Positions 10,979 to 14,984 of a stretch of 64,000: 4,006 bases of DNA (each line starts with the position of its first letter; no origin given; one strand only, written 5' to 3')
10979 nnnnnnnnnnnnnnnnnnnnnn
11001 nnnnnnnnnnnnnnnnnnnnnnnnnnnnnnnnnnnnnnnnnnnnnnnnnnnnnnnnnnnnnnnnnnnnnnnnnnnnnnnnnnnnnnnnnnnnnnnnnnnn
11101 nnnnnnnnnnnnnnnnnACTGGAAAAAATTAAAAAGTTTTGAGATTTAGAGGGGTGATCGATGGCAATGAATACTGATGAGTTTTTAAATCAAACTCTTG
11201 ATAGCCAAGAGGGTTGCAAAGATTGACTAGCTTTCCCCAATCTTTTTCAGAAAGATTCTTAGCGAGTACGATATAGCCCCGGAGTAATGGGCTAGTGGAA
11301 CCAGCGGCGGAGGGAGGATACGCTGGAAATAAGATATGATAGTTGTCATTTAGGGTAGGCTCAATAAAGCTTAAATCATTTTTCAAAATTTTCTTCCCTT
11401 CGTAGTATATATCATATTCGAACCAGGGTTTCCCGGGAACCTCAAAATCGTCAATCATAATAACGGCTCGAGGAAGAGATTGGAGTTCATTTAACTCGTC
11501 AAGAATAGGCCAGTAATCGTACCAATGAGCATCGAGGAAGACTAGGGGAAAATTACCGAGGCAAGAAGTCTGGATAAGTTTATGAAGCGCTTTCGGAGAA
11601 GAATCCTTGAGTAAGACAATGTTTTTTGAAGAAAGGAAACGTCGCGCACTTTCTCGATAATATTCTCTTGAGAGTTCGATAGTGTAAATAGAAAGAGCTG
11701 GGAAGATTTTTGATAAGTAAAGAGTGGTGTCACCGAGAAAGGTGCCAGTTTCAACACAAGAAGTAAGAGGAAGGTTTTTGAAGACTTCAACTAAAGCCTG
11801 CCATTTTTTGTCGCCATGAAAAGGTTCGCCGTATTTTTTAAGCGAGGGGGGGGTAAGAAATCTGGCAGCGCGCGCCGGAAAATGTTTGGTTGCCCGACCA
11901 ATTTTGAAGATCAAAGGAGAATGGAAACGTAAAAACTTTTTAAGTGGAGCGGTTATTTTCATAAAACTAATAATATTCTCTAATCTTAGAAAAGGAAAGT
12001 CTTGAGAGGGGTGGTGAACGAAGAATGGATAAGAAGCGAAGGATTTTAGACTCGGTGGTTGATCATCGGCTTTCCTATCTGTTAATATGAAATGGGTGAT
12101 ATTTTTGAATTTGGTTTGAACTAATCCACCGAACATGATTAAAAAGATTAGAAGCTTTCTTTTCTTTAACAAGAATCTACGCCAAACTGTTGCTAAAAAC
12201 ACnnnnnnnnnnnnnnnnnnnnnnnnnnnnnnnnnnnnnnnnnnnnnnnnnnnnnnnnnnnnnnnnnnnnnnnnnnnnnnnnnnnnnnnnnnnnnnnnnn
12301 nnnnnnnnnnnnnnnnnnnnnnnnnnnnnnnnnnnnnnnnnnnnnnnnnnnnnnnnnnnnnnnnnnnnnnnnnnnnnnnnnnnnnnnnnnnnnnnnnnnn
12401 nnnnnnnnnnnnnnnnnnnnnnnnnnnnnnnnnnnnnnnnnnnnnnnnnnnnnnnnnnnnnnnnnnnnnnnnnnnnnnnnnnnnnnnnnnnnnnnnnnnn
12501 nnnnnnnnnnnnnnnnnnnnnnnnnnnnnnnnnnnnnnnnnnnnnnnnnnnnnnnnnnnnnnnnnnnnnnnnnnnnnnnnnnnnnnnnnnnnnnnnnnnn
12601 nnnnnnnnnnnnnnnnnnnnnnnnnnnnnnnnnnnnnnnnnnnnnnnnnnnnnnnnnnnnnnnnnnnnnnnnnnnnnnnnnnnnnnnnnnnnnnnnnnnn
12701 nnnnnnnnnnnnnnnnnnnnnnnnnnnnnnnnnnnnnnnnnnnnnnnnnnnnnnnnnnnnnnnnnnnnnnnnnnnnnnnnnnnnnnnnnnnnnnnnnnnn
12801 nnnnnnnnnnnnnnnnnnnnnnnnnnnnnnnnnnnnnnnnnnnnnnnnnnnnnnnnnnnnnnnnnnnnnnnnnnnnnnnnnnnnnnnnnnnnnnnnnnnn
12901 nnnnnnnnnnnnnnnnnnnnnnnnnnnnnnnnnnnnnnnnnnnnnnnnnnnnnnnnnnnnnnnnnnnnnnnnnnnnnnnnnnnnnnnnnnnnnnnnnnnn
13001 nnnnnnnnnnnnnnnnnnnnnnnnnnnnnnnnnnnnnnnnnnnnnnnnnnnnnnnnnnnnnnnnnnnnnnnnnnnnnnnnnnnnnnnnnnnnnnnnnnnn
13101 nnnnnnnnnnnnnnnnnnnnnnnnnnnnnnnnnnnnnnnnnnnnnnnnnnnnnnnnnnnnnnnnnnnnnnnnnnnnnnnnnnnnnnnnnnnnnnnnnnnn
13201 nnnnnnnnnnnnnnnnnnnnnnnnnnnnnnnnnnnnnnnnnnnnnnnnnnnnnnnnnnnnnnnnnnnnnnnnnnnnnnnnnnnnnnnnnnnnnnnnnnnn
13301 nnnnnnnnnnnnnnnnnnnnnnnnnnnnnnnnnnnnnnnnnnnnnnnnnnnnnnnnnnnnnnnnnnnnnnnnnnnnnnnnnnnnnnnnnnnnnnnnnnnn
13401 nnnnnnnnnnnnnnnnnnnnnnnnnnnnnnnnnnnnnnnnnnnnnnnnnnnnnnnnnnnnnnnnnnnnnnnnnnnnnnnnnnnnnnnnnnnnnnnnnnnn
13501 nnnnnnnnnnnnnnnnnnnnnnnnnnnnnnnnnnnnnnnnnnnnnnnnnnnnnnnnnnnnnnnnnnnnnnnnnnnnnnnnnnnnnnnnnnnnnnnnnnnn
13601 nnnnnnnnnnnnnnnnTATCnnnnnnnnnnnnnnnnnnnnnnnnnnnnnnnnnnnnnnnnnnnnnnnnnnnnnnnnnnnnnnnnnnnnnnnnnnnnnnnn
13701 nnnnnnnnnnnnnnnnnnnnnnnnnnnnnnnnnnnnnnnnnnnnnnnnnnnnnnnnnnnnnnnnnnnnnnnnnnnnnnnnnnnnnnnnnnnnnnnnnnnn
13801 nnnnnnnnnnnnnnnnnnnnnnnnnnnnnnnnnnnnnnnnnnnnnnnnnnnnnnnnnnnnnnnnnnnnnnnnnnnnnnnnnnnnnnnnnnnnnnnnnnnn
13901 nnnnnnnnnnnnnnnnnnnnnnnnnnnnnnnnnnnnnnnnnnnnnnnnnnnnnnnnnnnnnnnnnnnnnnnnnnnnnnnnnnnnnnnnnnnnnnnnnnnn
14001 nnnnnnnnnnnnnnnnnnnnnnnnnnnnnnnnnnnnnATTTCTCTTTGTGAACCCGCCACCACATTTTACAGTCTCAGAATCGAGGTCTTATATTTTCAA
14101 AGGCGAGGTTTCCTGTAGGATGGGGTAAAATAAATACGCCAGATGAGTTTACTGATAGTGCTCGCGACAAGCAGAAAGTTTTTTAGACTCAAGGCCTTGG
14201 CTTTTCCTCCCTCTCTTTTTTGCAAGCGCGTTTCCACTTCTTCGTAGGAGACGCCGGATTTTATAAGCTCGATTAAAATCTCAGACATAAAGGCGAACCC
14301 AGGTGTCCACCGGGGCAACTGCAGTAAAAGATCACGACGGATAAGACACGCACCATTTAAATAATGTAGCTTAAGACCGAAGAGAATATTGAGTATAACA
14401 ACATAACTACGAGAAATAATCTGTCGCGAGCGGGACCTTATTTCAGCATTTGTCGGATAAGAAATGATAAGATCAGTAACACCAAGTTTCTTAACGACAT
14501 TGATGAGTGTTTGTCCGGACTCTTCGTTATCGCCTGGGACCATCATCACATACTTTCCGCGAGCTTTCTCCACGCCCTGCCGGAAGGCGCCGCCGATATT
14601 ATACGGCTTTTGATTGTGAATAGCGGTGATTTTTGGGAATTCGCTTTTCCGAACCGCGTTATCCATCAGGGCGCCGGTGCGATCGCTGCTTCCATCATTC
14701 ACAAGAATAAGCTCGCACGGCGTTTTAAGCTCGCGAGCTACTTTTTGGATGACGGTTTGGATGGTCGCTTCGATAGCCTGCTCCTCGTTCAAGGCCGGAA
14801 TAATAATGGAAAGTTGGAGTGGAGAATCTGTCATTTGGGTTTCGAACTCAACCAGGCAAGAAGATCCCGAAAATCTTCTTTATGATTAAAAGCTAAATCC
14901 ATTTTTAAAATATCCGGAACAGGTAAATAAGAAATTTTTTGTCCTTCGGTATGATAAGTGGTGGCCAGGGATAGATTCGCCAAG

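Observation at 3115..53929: About 51-kb surface-glycan supercluster with at least four nucleotide-sugar routes and about 20 transferases/tailoring enzymes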

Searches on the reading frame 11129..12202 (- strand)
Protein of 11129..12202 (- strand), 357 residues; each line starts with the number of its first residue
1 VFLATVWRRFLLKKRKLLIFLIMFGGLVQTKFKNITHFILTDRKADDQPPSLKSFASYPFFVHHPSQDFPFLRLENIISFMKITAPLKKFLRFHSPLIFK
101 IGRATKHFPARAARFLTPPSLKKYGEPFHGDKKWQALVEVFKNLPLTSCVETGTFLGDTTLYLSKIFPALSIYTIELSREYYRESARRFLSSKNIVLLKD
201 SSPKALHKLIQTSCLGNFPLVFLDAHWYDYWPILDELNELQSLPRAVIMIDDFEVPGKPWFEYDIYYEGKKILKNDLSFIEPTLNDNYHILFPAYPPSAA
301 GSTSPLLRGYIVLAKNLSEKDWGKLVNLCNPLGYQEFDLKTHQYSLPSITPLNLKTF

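Call 5: search_protein_families(library=pfam, proteins=[window:11129-12202:-])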
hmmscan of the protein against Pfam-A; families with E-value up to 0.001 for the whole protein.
window:11129-12202:- (357 aa): 1 family
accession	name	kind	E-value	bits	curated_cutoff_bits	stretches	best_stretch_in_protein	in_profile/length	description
PF01596.23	Methyltransf_3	-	0.00073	19.3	22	0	149-236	48-139/204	O-methyltransferase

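Call 40: search_protein_families(library=pfam, max_evalue=1, proteins=[window:11129-12202:-])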
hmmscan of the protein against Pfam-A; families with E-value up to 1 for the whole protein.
window:11129-12202:- (357 aa): 2 families
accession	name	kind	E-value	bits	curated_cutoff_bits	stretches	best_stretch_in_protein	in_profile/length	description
PF01596.23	Methyltransf_3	-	0.00073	19.3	22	1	149-236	48-139/204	O-methyltransferase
PF13578.12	Methyltransf_24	-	0.0024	19.1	26.3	1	150-252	1-104/105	Methyltransferase domain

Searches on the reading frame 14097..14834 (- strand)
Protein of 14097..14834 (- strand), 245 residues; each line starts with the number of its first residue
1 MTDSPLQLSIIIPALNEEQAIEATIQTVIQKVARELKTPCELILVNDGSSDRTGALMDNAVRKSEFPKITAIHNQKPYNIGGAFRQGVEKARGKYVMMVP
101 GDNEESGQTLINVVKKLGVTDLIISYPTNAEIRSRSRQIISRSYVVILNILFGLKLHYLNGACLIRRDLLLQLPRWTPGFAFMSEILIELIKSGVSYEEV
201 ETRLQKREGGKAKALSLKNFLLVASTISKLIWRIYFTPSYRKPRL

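Call 6: search_protein_families(library=pfam, proteins=[window:14097-14834:-])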
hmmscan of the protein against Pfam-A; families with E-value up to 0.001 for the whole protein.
window:14097-14834:- (245 aa): 3 families
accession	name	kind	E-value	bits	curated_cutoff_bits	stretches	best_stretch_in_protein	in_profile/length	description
PF00535.33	Glycos_transf_2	-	2.9e-20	73.3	23.3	1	9-167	1-161/168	Glycosyl transferase family 2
PF10111.15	Glyco_tranf_2_2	-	9.5e-05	22.4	27.3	1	9-115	1-104/276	Glycosyltransferase like family 2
PF13641.12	Glyco_tranf_2_3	-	0.00056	20.4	27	0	8-114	3-108/230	Glycosyltransferase like family 2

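Call 15: search_protein_families(library=ncbifam, proteins=[window:14097-14834:-], max_evalue=0.00001)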
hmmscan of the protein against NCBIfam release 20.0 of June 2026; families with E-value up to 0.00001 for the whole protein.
window:14097-14834:- (245 aa): 10 families
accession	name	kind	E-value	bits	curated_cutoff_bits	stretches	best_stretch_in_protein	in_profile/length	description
NF047588.1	GlcsyltransPgfSStrep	equivalog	2.5e-14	53.2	500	1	7-156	2-149/308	glycosyltransferase PgfS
TIGR03937.1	PgaC_IcaA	equivalog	3.1e-14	52.7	422.3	1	7-137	46-170/407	poly-beta-1,6-N-acetyl-D-glucosamine synthase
NF007482.0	PRK10073.1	equivalog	1.4e-11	44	423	1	2-104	2-97/334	glycosyltransferase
NF007986.1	PRK10714.1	equivalog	1.8e-09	37.1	529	1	7-116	7-114/316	undecaprenyl-phosphate 4-deoxy-4-formamido-L-arabinose transferase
TIGR04283.1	glyco_like_mftF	equivalog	5.7e-09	35.9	182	1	8-104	1-84/221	TIGR04283 family arsenosugar biosynthesis glycosyltransferase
NF047683.1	TeichurnBiosyTuaG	equivalog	2.2e-08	34.1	400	1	5-105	5-99/252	teichuronic acid biosynthesis protein TuaG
TIGR04182.1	glyco_TIGR04182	equivalog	5.4e-08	32.6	325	1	8-230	2-217/293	S-layer glycoprotein N-glycosyltransferase AglJ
NF010496.0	PRK13915.1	equivalog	2.8e-07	29.9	262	1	7-106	32-130/307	glucosyl-3-phosphoglycerate synthase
TIGR03469.1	HpnB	hypoth_equivalog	5e-07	29.1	379.25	1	7-123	45-166/386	hopene-associated glycosyltransferase HpnB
NF041875.1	EPS_EpsD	equivalog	2.2e-06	27.3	370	1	8-106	1-93/325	exopolysaccharide biosynthesis glycosyltransferase EpsD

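Call 81: search_solved_structures(query=window:14097-14834:-, max_evalue=0.001)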
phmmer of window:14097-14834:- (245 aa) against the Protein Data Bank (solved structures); distinct sequences matched with E-value up to 0.001: 11.
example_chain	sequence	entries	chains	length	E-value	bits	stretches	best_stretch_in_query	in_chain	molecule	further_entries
5ekp_C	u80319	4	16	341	1.4e-06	31.4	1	3-118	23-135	Uncharacterized glycosyltransferase sll0501 | Glycosyltransferase sll0501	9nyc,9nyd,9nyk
5eke_A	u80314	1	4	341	1.4e-06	31.4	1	3-118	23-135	Uncharacterized glycosyltransferase sll0501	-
9nye_A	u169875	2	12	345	1.4e-06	31.4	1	3-118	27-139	Glycosyltransferase sll0501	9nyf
3bcv_A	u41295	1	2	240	4.4e-06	29.8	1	7-116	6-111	Putative glycosyltransferase protein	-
9bhc_C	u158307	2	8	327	0.00011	25.2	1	7-117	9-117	Undecaprenyl-phosphate 4-deoxy-4-formamido-L-arabinose transferase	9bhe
8vxh_A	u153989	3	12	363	0.00014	24.9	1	7-117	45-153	Undecaprenyl-phosphate 4-deoxy-4-formamido-L-arabinose transferase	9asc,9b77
6p61_A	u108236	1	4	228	0.0002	24.4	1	8-106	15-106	Glycosyltransferase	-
5hea_A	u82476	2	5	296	0.00045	23.2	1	7-103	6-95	Putative glycosyltransferase (GalT1)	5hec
3l7j_A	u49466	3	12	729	0.00084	22.3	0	8-125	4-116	Teichoic acid biosynthesis protein F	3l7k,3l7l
3l7i_A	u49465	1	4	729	0.00084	22.3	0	8-125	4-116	Teichoic acid biosynthesis protein F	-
3l7m_A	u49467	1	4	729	0.00085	22.3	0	8-125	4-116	Teichoic acid biosynthesis protein F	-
